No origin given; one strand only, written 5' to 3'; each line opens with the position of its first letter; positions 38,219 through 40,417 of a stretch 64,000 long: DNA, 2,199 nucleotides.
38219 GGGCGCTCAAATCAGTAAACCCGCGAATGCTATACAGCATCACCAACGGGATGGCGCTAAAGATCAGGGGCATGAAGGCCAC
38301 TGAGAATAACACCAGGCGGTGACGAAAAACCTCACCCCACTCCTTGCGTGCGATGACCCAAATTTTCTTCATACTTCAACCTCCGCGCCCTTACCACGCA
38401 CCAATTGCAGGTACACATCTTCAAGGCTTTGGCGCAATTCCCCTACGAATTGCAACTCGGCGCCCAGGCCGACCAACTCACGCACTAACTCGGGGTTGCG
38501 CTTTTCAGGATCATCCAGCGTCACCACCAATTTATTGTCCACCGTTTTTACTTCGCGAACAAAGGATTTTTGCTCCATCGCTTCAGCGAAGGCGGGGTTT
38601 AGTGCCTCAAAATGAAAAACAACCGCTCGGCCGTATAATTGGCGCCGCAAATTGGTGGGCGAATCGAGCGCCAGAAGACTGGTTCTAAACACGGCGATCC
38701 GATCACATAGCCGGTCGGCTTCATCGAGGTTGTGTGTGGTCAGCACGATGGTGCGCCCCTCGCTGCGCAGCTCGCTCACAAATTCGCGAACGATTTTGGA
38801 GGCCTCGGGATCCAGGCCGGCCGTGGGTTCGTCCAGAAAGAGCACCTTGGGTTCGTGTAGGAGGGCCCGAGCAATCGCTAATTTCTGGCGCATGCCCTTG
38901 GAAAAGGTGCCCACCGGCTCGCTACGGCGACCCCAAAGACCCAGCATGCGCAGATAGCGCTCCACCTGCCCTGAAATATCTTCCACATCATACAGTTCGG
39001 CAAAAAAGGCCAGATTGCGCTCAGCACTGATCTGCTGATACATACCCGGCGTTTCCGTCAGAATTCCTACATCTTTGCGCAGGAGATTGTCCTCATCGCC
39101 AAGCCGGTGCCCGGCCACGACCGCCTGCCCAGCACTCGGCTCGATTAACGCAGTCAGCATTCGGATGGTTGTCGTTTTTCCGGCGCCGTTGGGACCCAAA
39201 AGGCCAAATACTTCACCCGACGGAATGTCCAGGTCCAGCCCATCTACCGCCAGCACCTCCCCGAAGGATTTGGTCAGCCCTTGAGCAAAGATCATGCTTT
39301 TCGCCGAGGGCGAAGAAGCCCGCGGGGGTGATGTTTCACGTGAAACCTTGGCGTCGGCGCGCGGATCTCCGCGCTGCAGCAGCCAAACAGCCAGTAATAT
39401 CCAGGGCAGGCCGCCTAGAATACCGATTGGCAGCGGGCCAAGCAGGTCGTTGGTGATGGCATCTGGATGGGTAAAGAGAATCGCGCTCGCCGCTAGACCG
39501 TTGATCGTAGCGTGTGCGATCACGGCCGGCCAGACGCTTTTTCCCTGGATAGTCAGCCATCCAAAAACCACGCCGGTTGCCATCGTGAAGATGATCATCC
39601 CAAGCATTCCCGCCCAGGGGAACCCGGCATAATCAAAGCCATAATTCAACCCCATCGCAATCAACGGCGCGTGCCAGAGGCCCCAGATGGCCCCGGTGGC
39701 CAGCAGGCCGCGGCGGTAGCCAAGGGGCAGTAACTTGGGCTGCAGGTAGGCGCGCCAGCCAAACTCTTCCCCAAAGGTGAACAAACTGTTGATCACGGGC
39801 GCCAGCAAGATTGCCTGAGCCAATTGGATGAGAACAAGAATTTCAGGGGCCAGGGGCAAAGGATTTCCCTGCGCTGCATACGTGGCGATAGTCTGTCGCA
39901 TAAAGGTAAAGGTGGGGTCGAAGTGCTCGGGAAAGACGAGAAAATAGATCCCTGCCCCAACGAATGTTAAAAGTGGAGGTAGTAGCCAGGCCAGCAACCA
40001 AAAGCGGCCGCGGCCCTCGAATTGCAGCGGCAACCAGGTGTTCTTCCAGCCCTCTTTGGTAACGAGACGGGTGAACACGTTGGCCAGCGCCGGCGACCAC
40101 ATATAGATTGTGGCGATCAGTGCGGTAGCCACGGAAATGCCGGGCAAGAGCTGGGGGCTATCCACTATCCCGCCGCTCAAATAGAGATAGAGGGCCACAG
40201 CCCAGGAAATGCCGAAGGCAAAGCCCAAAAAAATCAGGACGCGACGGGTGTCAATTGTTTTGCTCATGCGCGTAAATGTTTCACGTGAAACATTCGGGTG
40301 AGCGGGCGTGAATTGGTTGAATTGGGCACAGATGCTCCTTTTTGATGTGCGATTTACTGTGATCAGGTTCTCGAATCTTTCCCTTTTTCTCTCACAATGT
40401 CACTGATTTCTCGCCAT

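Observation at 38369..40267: Unusual single-polypeptide fusion of a CPBP (CAAX/Abi) intramembrane protease with an ABC transporter ATPase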

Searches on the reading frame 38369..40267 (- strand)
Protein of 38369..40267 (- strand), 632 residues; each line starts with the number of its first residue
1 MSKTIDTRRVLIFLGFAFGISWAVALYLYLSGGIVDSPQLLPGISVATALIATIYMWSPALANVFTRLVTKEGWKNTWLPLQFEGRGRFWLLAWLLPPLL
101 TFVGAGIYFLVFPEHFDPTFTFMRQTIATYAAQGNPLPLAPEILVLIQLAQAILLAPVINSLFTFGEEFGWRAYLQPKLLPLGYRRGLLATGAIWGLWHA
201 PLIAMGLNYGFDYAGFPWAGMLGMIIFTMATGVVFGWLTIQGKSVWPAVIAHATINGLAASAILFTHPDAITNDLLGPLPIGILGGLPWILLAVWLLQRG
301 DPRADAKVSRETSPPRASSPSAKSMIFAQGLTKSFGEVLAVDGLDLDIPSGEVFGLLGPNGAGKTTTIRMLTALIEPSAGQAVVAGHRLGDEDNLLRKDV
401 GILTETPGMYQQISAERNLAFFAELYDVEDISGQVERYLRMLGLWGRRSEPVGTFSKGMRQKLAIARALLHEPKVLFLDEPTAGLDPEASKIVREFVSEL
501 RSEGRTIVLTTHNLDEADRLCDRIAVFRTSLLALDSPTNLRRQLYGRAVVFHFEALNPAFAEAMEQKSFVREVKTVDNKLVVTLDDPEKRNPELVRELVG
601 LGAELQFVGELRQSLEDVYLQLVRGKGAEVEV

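Call 3: search_protein_families(library=pfam, proteins=[window:38369-40267:-], max_evalue=0.01)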
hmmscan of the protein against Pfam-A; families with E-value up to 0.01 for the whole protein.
window:38369-40267:- (632 aa): 6 families
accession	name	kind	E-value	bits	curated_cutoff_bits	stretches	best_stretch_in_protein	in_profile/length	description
PF00005.33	ABC_tran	-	6.4e-31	108.2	25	1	342-483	2-137/137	ABC transporter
PF13304.12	AAA_21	-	1.1e-15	59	27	1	410-513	206-299/304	AAA domain, putative AbiEii toxin, Type IV TA system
PF02517.21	Rce1-like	-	5.6e-15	55.8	22.4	1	153-257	5-92/93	Type II CAAX prenyl endopeptidase Rce1-like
PF13732.12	DrrA1-3_C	-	1.4e-05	26.2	27.4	1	538-623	4-81/81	ATP-binding protein DrrA1-3-like, C-terminal domain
PF13604.12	AAA_30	-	0.0016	18.7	27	1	353-406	20-72/191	AAA domain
PF00004.35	AAA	-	0.0041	18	21.2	0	356-520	3-117/131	ATPase family associated with various cellular activities (AAA)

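Call 4: search_protein_families(library=ncbifam, proteins=[window:38369-40267:-], max_evalue=0.01)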
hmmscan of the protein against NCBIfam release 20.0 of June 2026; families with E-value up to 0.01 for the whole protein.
window:38369-40267:- (632 aa): 194 families (the best 25 are shown)
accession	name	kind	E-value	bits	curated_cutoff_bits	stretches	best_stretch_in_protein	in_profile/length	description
TIGR01188.1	drrA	subfamily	6.7e-77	258.7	312.45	1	333-623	1-301/302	daunorubicin resistance ABC transporter, ATP-binding protein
NF033858.1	ABC2_perm_RbbA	equivalog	5.5e-56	190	1050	1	308-571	249-508/909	ribosome-associated ATPase/putative transporter RbbA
NF010060.0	PRK13537.1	equivalog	1.4e-48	165.4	521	1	319-623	9-308/314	nodulation factor ABC transporter ATP-binding protein NodI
TIGR03522.1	GldA_ABC_ATP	equivalog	5.8e-48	163.9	402.6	1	328-621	5-299/301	gliding motility-associated ABC transporter ATP-binding subunit GldA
NF010059.0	PRK13536.1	equivalog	1.2e-46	159.1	549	1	322-622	40-335/342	nodulation factor ABC transporter ATP-binding protein NodI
TIGR03740.1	galliderm_ABC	subfamily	3.6e-46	157.6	309.75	1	329-537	4-207/223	lantibiotic protection ABC transporter ATP-binding subunit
TIGR01288.1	nodI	equivalog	3.2e-44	151.1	424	1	329-589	8-269/303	nodulation factor ABC transporter ATP-binding protein NodI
TIGR03864.1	PQQ_ABC_ATP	hypoth_equivalog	3.9e-43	147.6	302.25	1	328-554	4-233/236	ABC transporter, ATP-binding subunit, PQQ-dependent alcohol dehydrogenase system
TIGR04406.1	LPS_export_lptB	equivalog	5.9e-36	124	240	1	327-527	3-208/239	LPS export ABC transporter ATP-binding protein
TIGR01186.1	proV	subfamily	1.8e-34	119.5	326.6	1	335-529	3-205/363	betaine/proline/choline family ABC transporter ATP-binding protein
TIGR00968.1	3a0106s01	subfamily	5.2e-34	117.8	342.75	1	329-543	4-221/237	sulfate ABC transporter ATP-binding protein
NF047930.1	ABC_ATP_B6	equivalog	9.8e-34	116.8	670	1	326-530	3-212/510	putative B6 ABC transporter ATP-binding protein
TIGR00972.1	3a0107s01c2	equivalog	1.2e-32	113.2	343.2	1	329-538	5-227/248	phosphate ABC transporter ATP-binding protein PstB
TIGR04521.1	ECF_ATPase_2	equivalog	1.8e-32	112.6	330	1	337-536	17-227/279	energy-coupling factor transporter ATPase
TIGR02673.1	FtsE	equivalog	2e-32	112.6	264.85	1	330-524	6-207/214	cell division ATP-binding protein FtsE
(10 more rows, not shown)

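Call 5: find_homologous_proteins(query=window:38369-40267:-, region=1-632)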
Query window:38369-40267:-, residues 1-632 (632 aa): 6495 proteins with E <= 0.001 among 8000 candidates; the best 120 are listed.
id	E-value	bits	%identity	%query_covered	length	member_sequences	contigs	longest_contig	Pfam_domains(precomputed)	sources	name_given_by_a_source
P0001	0.0e+0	1418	100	100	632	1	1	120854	PF13732.13,PF00005.34,PF02517.22,PF13304.13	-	-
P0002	0.0e+0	1022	73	99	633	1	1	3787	PF00005.34,PF02517.22,PF13304.13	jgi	jgi:ABC-type multidrug transport system ATPase subunit/membrane protease YdiL (CAAX protease family)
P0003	7.7e-278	942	65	100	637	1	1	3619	PF13732.13,PF00005.34,PF02517.22,PF13304.13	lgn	-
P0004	8.1e-278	942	65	100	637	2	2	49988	PF13732.13,PF00005.34,PF02517.22,PF13304.13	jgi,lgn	jgi:ABC-2 type transport system ATP-binding protein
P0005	4.6e-275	932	67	98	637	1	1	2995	PF00005.34,PF02517.22,PF13304.13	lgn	-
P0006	1.6e-274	931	65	100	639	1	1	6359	PF13732.13,PF00005.34,PF02517.22,PF13304.13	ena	-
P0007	1.3e-273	928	65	99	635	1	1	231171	PF13732.13,PF00005.34,PF02517.22,PF13304.13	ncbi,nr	ncbi:MAG: ATP-binding cassette domain-containing protein [Anaerolineales bacterium]|nr:ATP-binding c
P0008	5.2e-273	926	65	100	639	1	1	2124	PF13732.13,PF00005.34,PF02517.22,PF13304.13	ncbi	-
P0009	6.0e-273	925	64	100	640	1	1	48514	PF13732.13,PF00005.34,PF02517.22,PF13304.13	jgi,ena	-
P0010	7.1e-273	925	64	100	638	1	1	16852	PF00005.34,PF02517.22,PF13304.13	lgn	-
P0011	2.6e-272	923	65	100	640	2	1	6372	PF13732.13,PF00005.34,PF02517.22,PF13304.13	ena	-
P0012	3.6e-272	923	66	99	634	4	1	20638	PF00005.34,PF02517.22,PF13304.13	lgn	-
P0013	5.6e-271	919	64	99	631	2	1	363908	PF13732.13,PF00005.34,PF02517.22,PF13304.13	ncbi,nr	ncbi:MAG: ATP-binding cassette domain-containing protein [Anaerolineales bacterium]|nr:ATP-binding c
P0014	1.4e-270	918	64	99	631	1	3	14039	PF13732.13,PF00005.34,PF02517.22,PF13304.13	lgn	-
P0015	4.3e-269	913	64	99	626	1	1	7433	PF13732.13,PF00005.34,PF02517.22,PF13304.13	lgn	-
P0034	5.3e-252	856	60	100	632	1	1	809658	PF13732.13,PF00005.34,PF02517.22,PF13304.13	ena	-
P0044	4.6e-118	414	62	47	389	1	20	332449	PF00005.34,PF13304.13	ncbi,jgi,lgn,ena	-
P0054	4.9e-103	364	47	61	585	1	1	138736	PF10086.15,PF00005.34,PF13304.13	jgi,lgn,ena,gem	-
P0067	4.2e-100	354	45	63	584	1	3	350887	PF13732.13,PF10086.15,PF00005.34,PF13304.13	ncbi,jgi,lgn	-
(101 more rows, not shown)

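Call 8: find_related_loci(query=window:38369-40267:-, collection=genome_contigs, flank=6000)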
Query window:38369-40267:- (632 aa) in genome_contigs; peptide patterns used: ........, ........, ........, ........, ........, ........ (x = any residue, [..] = any of these).
24 stretches matched a pattern; 4 encode a relative of the query (tblastn E <= 1e-3); 4 distinct loci.
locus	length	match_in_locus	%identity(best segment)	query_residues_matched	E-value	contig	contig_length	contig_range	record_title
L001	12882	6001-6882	51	2-297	7e-93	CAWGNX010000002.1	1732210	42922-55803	MAG: uncultured Chloroflexia bacterium isolate MFD09779.bin.1.231 genome assembly, contig: contig_30786, whole genome sh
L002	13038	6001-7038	41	5-347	7e-76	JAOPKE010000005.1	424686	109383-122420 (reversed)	Halobacteria archaeon HArc-gm2 NODE_5, whole genome shotgun sequence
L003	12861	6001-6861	33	311-623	8e-43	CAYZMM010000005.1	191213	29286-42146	MAG TPA_asm: uncultured Thermodesulfobacteriota bacterium isolate SRP141376_co2_50 genome assembly, contig: NODE_117_len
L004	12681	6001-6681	30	329-555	3e-19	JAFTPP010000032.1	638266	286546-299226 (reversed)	MAG: Lachnospiraceae bacterium isolate RGIG4034 Roe_deer_Cecum-5__c444465, whole genome shotgun sequence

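Call 22: search_protein_representatives(protein=window:38369-40267:-)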
Query: 632 residues. Proteins with E-value up to 0.001 (for the whole library): 669981; up to 1e-10: 244938; up to 1e-30: 18744. The best 150 are listed.
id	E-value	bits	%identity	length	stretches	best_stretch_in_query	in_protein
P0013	1.8e-271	918.9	65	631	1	2-625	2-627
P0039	1.5e-173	595.4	60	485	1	4-461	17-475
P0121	1.5e-112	393.9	60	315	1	326-627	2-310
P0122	1.1e-108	381.1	32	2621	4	329-550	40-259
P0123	3.9e-102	359.4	57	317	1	327-627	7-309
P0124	1.8e-101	357.3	56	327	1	326-626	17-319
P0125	2.6e-91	323.7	48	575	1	303-624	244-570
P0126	3.8e-91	323.1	66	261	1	325-543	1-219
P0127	2.4e-88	313.9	37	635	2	322-559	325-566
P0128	4.2e-88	313.1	34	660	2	317-623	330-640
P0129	5.5e-87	309.4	32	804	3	331-530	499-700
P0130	7.0e-87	309.1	30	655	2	325-624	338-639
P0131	2.2e-86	307.4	32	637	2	327-622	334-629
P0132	7.4e-86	305.7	61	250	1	328-555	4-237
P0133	7.7e-85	302.3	40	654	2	313-543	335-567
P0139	1.9e-82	294.4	47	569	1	314-623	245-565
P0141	1.7e-81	291.3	50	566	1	310-623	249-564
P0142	3.7e-81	290.1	48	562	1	313-627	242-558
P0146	2.0e-80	287.7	37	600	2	300-626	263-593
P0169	1.1e-75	272.1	47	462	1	313-628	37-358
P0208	4.5e-71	256.8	41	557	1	235-625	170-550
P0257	5.7e-69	249.9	47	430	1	281-625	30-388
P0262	9.9e-69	249.1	43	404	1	321-625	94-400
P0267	1.5e-68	248.5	42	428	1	308-624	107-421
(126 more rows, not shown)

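Call 24: find_homologous_proteins(query=window:38369-40267:-, region=1-320, max_evalue=0.001)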
Query window:38369-40267:-, residues 1-320 (320 aa): 70 proteins with E <= 0.001 among 8000 candidates.
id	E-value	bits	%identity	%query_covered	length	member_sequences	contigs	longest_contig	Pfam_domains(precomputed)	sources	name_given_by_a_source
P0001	2.4e-208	710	100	100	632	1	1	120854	PF13732.13,PF00005.34,PF02517.22,PF13304.13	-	-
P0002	9.3e-127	441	65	97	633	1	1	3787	PF00005.34,PF02517.22,PF13304.13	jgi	jgi:ABC-type multidrug transport system ATPase subunit/membrane protease YdiL (CAAX protease family)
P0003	5.1e-123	429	61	100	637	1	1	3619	PF13732.13,PF00005.34,PF02517.22,PF13304.13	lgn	-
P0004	5.9e-123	429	61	100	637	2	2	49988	PF13732.13,PF00005.34,PF02517.22,PF13304.13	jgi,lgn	jgi:ABC-2 type transport system ATP-binding protein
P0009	8.7e-122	425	59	100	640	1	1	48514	PF13732.13,PF00005.34,PF02517.22,PF13304.13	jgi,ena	-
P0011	6.6e-121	422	61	98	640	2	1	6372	PF13732.13,PF00005.34,PF02517.22,PF13304.13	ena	-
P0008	4.0e-120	419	62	98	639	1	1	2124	PF13732.13,PF00005.34,PF02517.22,PF13304.13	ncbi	-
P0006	4.0e-119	416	60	99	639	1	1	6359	PF13732.13,PF00005.34,PF02517.22,PF13304.13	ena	-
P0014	5.1e-112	393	57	100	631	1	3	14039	PF13732.13,PF00005.34,PF02517.22,PF13304.13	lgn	-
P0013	5.2e-112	393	57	100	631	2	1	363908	PF13732.13,PF00005.34,PF02517.22,PF13304.13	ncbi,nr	ncbi:MAG: ATP-binding cassette domain-containing protein [Anaerolineales bacterium]|nr:ATP-binding c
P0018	1.4e-110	388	56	99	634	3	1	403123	PF00005.34,PF02517.22,PF13304.13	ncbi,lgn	-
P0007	5.8e-110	386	57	100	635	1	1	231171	PF13732.13,PF00005.34,PF02517.22,PF13304.13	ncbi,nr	ncbi:MAG: ATP-binding cassette domain-containing protein [Anaerolineales bacterium]|nr:ATP-binding c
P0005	2.0e-109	384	59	97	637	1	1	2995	PF00005.34,PF02517.22,PF13304.13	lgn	-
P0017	4.0e-109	383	56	98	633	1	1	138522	PF00005.34,PF02517.22,PF13304.13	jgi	jgi:ABC-2 type transport system ATP-binding protein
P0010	5.0e-108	380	57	98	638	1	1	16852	PF00005.34,PF02517.22,PF13304.13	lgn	-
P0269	1.4e-89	319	50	98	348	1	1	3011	PF02517.22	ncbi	-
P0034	3.8e-89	318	48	100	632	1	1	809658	PF13732.13,PF00005.34,PF02517.22,PF13304.13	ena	-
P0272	1.5e-88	316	49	100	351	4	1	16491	PF02517.22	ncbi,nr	ncbi:MAG: CPBP family intramembrane metalloprotease [Chloroflexi bacterium]|nr:CPBP family intramemb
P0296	7.6e-20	90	29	55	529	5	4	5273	PF00005.34,PF02517.22,PF13304.13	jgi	jgi:ABC-2 type transport system ATP-binding protein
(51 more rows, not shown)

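Call 25: search_protein_families(library=pfam, proteins=[P0125, P0139, P0141, P0142, P0208, P0257, P0267, P0262, P0169, P0146], max_evalue=0.001)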
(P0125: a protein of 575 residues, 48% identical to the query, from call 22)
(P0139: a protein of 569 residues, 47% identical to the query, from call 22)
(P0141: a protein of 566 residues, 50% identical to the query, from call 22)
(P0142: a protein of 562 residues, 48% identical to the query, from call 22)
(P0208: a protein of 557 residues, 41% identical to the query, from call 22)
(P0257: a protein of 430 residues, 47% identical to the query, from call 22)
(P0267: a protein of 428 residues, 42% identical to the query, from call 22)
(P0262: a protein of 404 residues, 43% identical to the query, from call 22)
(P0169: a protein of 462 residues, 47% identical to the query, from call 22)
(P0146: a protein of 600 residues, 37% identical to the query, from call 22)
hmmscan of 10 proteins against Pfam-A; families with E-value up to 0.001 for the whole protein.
P0125 (575 aa): 5 families
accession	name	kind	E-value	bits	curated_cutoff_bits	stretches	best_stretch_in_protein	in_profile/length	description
PF00005.33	ABC_tran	-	6.2e-29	101.8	25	1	283-423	2-136/137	ABC transporter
PF10086.14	YhfC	-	1.4e-26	93.9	24.2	1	16-223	6-215/222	YhfC intramembrane metalloprotease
PF13304.12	AAA_21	-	2.1e-08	35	27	1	393-454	235-299/304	AAA domain, putative AbiEii toxin, Type IV TA system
PF13732.12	DrrA1-3_C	-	1.1e-05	26.5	27.4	1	479-566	4-78/81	ATP-binding protein DrrA1-3-like, C-terminal domain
PF13166.12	AAA_13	-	0.00016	21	36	0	411-456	524-572/713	AAA domain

P0139 (569 aa): 5 families
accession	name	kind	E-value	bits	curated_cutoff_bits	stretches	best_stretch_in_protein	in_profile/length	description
PF00005.33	ABC_tran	-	1.2e-32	113.9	25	1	273-416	2-137/137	ABC transporter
PF10086.14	YhfC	-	2.4e-22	80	24.2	1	12-205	1-203/222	YhfC intramembrane metalloprotease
PF13304.12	AAA_21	-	1e-13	52.5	27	1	373-445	223-298/304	AAA domain, putative AbiEii toxin, Type IV TA system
PF13732.12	DrrA1-3_C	-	7.7e-05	23.8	27.4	1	469-564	2-80/81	ATP-binding protein DrrA1-3-like, C-terminal domain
PF00004.35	AAA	-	0.00045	21.1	21.2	0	287-449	3-113/131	ATPase family associated with various cellular activities (AAA)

P0141 (566 aa): 5 families
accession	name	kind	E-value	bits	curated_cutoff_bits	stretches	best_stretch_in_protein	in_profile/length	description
PF00005.33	ABC_tran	-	2.4e-28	99.9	25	1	280-423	2-137/137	ABC transporter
PF10086.14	YhfC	-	3.4e-26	92.6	24.2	1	11-209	2-212/222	YhfC intramembrane metalloprotease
PF13304.12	AAA_21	-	1.7e-16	61.6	27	1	358-452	204-298/304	AAA domain, putative AbiEii toxin, Type IV TA system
PF13732.12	DrrA1-3_C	-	5.4e-06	27.5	27.4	1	486-564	12-81/81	ATP-binding protein DrrA1-3-like, C-terminal domain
PF00004.35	AAA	-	0.00028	21.8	21.2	0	294-459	3-116/131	ATPase family associated with various cellular activities (AAA)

P0142 (562 aa): 4 families
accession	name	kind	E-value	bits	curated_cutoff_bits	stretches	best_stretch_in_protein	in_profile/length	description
PF00005.33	ABC_tran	-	3.3e-30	105.9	25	1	271-413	2-136/137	ABC transporter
PF10086.14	YhfC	-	1.5e-20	74.1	24.2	1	17-196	6-203/222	YhfC intramembrane metalloprotease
PF13304.12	AAA_21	-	8.9e-14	52.7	27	1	378-443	230-298/304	AAA domain, putative AbiEii toxin, Type IV TA system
PF13732.12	DrrA1-3_C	-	0.00034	21.7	27.4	0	467-547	2-74/81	ATP-binding protein DrrA1-3-like, C-terminal domain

P0208 (557 aa): 6 families
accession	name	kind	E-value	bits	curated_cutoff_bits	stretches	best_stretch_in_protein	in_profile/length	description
PF00005.33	ABC_tran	-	4e-31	108.9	25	1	267-410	2-137/137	ABC transporter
PF10086.14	YhfC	-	2.6e-22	79.9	24.2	1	18-201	7-208/222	YhfC intramembrane metalloprotease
PF13304.12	AAA_21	-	3.9e-15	57.1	27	1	374-441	230-300/304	AAA domain, putative AbiEii toxin, Type IV TA system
PF13732.12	DrrA1-3_C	-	6.8e-06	27.2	27.4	1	462-546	1-79/81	ATP-binding protein DrrA1-3-like, C-terminal domain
PF00004.35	AAA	-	0.00019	22.3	21.2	0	280-447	2-117/131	ATPase family associated with various cellular activities (AAA)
PF25199.1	nSTAND_NTPase5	-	0.00023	21.5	34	0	270-310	35-74/145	Novel STAND NTPase 5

P0257 (430 aa): 5 families
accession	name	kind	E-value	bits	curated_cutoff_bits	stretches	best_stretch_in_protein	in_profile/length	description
PF00005.33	ABC_tran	-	1.9e-30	106.7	25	1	93-236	2-137/137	ABC transporter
PF13304.12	AAA_21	-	1.2e-13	52.3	27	1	205-267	235-300/304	AAA domain, putative AbiEii toxin, Type IV TA system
PF13191.12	AAA_16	-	0.00011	23.2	32.6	1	101-256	21-162/167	AAA ATPase domain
PF01744.25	GLTT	-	0.00038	20.6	21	1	393-411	1-19/28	GLTT repeat (6 copies)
PF25199.1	nSTAND_NTPase5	-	0.00077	19.8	34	0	87-123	24-62/145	Novel STAND NTPase 5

P0267 (428 aa): 3 families
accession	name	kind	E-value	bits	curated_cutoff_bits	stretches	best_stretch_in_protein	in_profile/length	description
PF00005.33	ABC_tran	-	2.4e-31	109.6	25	1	138-280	2-137/137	ABC transporter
PF13304.12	AAA_21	-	3e-13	51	27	1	243-309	229-298/304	AAA domain, putative AbiEii toxin, Type IV TA system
PF13732.12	DrrA1-3_C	-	5e-09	37.2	27.4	1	332-419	1-80/81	ATP-binding protein DrrA1-3-like, C-terminal domain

P0262 (404 aa): 4 families
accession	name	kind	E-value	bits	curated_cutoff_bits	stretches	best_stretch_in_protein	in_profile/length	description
PF00005.33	ABC_tran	-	1.2e-31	110.6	25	1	115-257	2-137/137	ABC transporter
PF13304.12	AAA_21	-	4.6e-10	40.5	27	1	229-286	238-298/304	AAA domain, putative AbiEii toxin, Type IV TA system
PF13732.12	DrrA1-3_C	-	4.8e-09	37.3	27.4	1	309-397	1-80/81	ATP-binding protein DrrA1-3-like, C-terminal domain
PF00004.35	AAA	-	0.00056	20.8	21.2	0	129-289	3-112/131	ATPase family associated with various cellular activities (AAA)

P0169 (462 aa): 3 families
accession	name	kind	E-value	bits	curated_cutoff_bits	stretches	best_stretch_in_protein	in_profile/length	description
PF00005.33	ABC_tran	-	3.7e-24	86.3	25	1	66-209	2-136/137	ABC transporter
PF13304.12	AAA_21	-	8.8e-07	29.7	27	1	175-241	231-300/304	AAA domain, putative AbiEii toxin, Type IV TA system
PF13401.12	AAA_22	-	0.00025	21.8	27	0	80-233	10-117/130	AAA domain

P0146 (600 aa): 7 families
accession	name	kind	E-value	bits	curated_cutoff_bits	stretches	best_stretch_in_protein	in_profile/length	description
PF00005.33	ABC_tran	-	1e-56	191.8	25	2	306-449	2-137/137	ABC transporter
PF13304.12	AAA_21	-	1.2e-22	81.9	27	2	418-479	235-298/304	AAA domain, putative AbiEii toxin, Type IV TA system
PF13191.12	AAA_16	-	6.9e-07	30.4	32.6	0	321-470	30-159/167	AAA ATPase domain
PF13555.12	AAA_29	-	2e-06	27.9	27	0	35-61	24-50/61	P-loop containing region of AAA domain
PF13476.12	AAA_23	-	3.7e-06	28.1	27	0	299-337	7-41/201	AAA domain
PF03215.21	Rad17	-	0.0006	20.2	23.8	0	34-57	46-69/186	Rad17 P-loop domain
PF00448.28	SRP54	-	0.0009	19.4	22.7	0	320-353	6-39/196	SRP54-type protein, GTPase domain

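Call 39: find_encoding_contigs(protein=P0044, flank=6000, max_places=3)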
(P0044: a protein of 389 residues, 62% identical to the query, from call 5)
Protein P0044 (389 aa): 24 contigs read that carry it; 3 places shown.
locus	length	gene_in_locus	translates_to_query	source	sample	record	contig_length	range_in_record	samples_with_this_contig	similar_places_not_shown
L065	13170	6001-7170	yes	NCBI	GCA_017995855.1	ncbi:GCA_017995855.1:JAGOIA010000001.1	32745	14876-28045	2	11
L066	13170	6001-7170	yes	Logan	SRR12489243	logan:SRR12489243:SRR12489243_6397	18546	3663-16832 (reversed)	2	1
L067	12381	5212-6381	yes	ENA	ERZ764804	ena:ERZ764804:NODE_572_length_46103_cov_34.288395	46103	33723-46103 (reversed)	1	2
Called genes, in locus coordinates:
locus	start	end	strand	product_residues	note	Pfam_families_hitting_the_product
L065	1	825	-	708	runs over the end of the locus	PF23414:Beta-prop_EML_2, PF25172:Beta-prop_WDR3_2nd, PF25173:Beta-prop_WDR3_1st, PF23381:Beta-prop_IFT122_1st, PF24780:WD40_MABP1-WDR62_1st, PF24807:WD40_CDC20-Fz, PF24817:WD40_WDHD1_1st, PF25168:Beta-prop_WDR36-Utp21_2nd, +35 more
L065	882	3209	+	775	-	PF13231:PMT_2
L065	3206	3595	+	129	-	-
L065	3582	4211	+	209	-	PF01928:CYTH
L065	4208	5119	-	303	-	-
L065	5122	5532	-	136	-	PF02566:OsmC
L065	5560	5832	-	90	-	PF02583:Trns_repr_metal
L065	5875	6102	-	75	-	PF09723:Zn_ribbon_8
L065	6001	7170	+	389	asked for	PF00005:ABC_tran, PF13304:AAA_21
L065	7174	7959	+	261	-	PF01061:ABC2_membrane, PF12679:ABC2_membrane_2, PF12698:ABC2_membrane_3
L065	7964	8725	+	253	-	PF17957:Big_7 (weak)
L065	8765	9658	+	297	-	PF01636:APH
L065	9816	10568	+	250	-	PF00578:AhpC-TSA, PF08534:Redoxin, PF00462:Glutaredoxin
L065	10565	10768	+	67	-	-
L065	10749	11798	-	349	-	PF01883:FeS_assembly_P, PF01656:CbiA, PF02374:ArsA_ATPase (weak), PF09140:MipZ (weak), PF10609:ParA, PF13614:AAA_31 (weak)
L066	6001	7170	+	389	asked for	PF00005:ABC_tran, PF13304:AAA_21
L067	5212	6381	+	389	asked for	PF00005:ABC_tran, PF13304:AAA_21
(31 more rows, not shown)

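Call 40: find_encoding_contigs(protein=P0034, flank=6000, max_places=2)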
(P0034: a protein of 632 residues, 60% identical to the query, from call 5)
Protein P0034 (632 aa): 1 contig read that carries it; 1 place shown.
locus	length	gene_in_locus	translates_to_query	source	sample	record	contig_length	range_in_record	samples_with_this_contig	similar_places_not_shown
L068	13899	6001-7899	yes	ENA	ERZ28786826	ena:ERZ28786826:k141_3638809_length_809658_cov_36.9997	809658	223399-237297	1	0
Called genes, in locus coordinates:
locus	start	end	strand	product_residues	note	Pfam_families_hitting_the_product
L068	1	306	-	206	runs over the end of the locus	PF02223:Thymidylate_kin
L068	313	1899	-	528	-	PF19568:Spore_III_AA, PF13481:AAA_25 (faint), PF00004:AAA (weak), PF03266:NTPase_1 (faint), PF07728:AAA_5 (faint), PF25516:PTPase, PF01424:R3H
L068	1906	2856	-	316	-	-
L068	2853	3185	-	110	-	PF04993:TfoX_N (weak)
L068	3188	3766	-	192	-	PF01174:SNO, PF07685:GATase_3 (faint)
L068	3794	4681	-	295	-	PF01680:SOR_SNZ, PF05690:ThiG (weak)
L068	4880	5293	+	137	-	-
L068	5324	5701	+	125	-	PF00392:GntR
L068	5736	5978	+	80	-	PF09855:Zn_ribbon_13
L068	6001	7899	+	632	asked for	PF02517:Rce1-like, PF00005:ABC_tran, PF13304:AAA_21, PF13732:DrrA1-3_C (weak)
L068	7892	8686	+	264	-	PF01061:ABC2_membrane, PF12679:ABC2_membrane_2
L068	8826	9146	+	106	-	-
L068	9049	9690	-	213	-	PF01712:dNK, PF02223:Thymidylate_kin, PF13238:AAA_18, PF13671:AAA_33 (weak)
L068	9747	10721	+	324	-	-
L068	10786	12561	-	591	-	PF08439:Peptidase_M3_N (weak), PF01432:Peptidase_M3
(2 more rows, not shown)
